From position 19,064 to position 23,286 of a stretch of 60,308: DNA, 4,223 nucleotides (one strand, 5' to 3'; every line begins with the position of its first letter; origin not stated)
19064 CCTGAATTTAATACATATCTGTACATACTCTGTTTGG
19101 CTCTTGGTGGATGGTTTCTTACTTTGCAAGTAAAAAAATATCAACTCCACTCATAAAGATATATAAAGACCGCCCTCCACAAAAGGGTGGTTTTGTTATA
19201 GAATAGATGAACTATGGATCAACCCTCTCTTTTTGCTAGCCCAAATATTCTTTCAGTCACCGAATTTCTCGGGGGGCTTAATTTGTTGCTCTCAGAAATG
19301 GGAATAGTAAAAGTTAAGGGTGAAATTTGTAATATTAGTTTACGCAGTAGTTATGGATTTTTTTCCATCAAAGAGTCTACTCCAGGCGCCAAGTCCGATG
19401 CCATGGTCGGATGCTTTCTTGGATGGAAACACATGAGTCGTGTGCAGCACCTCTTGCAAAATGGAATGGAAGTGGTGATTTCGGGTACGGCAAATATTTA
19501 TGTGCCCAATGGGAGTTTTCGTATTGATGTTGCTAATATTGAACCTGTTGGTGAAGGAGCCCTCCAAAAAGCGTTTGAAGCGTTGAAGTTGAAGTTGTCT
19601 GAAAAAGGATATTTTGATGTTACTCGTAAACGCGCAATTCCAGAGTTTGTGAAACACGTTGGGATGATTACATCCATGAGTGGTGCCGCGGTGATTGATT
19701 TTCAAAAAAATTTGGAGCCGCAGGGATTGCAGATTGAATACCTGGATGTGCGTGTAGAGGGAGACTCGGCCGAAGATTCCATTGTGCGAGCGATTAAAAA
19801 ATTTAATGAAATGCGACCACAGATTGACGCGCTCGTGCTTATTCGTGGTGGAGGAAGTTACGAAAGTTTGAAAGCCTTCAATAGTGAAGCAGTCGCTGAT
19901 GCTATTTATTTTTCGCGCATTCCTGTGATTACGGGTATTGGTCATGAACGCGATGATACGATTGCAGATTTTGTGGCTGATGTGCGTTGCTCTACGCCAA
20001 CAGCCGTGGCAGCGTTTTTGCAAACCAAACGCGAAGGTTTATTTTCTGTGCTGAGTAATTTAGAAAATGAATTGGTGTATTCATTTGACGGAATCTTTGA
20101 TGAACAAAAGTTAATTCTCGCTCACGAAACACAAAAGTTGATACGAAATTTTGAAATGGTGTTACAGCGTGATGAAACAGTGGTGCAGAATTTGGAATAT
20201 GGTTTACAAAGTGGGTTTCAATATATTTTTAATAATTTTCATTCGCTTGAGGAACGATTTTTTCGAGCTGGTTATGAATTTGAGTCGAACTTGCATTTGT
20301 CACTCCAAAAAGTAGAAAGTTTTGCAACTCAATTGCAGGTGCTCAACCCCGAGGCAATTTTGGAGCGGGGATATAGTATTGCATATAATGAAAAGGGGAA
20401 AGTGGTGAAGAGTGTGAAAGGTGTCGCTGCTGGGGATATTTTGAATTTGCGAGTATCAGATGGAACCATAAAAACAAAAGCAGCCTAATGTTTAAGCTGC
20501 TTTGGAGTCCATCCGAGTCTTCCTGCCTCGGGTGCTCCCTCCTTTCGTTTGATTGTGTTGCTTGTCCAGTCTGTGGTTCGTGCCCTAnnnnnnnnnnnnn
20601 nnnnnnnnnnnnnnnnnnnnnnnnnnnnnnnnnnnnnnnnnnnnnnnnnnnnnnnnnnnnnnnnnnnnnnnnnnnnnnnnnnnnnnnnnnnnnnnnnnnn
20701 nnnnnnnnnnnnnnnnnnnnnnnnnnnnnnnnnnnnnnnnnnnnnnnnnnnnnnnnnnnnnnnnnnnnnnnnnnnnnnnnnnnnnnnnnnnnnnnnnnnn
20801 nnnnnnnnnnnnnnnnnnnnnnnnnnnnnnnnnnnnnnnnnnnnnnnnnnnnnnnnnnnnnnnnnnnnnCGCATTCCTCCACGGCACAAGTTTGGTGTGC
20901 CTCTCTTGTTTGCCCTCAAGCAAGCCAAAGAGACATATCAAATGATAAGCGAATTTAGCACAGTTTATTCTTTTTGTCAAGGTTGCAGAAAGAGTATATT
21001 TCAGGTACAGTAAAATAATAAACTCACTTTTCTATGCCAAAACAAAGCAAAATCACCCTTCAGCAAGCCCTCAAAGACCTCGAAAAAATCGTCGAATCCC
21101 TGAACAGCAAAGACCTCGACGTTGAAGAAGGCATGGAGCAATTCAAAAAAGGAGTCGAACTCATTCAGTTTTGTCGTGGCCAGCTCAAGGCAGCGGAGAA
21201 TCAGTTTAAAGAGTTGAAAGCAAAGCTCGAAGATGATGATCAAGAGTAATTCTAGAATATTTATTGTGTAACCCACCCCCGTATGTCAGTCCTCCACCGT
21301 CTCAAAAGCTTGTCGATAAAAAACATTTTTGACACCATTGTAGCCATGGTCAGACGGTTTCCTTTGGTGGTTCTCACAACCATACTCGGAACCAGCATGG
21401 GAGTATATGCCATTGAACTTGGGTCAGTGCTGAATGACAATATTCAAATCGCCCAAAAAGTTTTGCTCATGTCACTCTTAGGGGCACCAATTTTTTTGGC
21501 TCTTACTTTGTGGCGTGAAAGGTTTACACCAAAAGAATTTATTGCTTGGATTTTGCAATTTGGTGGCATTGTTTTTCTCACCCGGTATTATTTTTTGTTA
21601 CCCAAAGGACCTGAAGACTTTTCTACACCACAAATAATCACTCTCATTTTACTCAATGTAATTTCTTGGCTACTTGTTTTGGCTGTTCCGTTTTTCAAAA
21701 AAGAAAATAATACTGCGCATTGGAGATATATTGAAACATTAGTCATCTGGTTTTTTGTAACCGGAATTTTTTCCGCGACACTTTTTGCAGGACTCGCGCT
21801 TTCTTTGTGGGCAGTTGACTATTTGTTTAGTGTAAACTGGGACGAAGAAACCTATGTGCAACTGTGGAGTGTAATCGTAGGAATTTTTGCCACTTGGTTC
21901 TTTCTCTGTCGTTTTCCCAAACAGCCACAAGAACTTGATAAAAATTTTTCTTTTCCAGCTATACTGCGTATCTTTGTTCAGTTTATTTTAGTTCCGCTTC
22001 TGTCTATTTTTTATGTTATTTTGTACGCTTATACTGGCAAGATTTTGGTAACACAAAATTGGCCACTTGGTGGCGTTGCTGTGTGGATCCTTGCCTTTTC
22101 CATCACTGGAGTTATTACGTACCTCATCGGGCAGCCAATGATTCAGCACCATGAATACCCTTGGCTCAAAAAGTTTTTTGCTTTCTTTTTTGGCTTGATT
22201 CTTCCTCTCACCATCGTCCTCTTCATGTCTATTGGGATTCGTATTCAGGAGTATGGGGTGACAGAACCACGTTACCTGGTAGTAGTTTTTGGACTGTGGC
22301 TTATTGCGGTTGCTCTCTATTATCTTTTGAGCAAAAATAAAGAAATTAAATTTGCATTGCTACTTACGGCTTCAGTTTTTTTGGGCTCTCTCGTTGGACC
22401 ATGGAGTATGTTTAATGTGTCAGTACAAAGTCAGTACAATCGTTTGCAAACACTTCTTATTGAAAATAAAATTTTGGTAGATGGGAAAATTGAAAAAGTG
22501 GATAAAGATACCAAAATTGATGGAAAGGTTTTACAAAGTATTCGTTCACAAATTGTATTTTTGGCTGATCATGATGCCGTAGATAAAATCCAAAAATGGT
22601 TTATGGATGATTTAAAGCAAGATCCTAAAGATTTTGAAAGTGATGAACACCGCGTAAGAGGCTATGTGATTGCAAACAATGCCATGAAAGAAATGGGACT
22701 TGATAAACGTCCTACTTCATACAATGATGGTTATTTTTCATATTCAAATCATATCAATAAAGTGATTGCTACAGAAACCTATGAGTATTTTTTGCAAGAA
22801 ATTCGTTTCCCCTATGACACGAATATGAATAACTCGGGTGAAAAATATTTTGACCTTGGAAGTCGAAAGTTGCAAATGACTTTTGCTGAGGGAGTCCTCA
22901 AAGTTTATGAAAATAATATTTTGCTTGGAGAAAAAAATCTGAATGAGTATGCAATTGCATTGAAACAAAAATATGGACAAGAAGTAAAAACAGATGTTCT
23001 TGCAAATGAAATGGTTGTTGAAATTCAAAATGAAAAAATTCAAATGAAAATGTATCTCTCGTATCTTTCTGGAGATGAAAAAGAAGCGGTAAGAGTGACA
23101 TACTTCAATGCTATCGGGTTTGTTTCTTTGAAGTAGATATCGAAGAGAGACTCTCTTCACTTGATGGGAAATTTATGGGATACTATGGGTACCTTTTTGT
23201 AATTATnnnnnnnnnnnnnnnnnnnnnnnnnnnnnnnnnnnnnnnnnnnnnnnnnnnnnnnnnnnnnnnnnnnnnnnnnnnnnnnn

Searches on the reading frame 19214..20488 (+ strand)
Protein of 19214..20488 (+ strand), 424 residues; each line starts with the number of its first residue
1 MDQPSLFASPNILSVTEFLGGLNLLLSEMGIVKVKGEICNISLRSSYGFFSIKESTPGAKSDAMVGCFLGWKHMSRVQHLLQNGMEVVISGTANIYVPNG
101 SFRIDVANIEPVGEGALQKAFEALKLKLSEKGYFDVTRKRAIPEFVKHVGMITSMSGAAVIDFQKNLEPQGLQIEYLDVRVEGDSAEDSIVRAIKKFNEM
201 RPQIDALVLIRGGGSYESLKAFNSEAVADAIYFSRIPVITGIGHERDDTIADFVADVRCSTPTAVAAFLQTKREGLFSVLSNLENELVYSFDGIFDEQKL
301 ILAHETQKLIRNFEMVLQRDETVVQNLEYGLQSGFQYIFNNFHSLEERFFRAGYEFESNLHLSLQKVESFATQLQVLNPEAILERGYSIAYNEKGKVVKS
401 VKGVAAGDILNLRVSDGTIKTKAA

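Call 9: search_protein_families(library=pfam, proteins=[window:19214-20488:+], max_evalue=0.001)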
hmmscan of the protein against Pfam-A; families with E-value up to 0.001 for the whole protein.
window:19214-20488:+ (424 aa): 3 families
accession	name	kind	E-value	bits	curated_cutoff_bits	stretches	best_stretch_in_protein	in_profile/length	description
PF02601.20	Exonuc_VII_L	-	3e-73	247.5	35.9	1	133-421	1-314/315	Exonuclease VII, large subunit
PF13742.12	tRNA_anti_2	-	2.6e-10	40.8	27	1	14-110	2-95/95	OB-fold nucleic acid binding domain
PF01336.31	tRNA_anti-codon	-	0.00084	19.7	27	0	32-112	1-75/75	OB-fold nucleic acid binding domain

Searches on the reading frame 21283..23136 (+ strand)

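Call 9: search_protein_families(library=pfam, proteins=[window:21283-23136:+], max_evalue=0.001)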
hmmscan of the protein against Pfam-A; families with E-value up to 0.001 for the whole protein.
window:21283-23136:+ (617 aa): 1 family
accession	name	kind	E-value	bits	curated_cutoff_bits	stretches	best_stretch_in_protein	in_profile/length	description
PF13687.11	DUF4153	-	7.9e-20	71.8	27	1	60-371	19-330/373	Domain of unknown function (DUF4153)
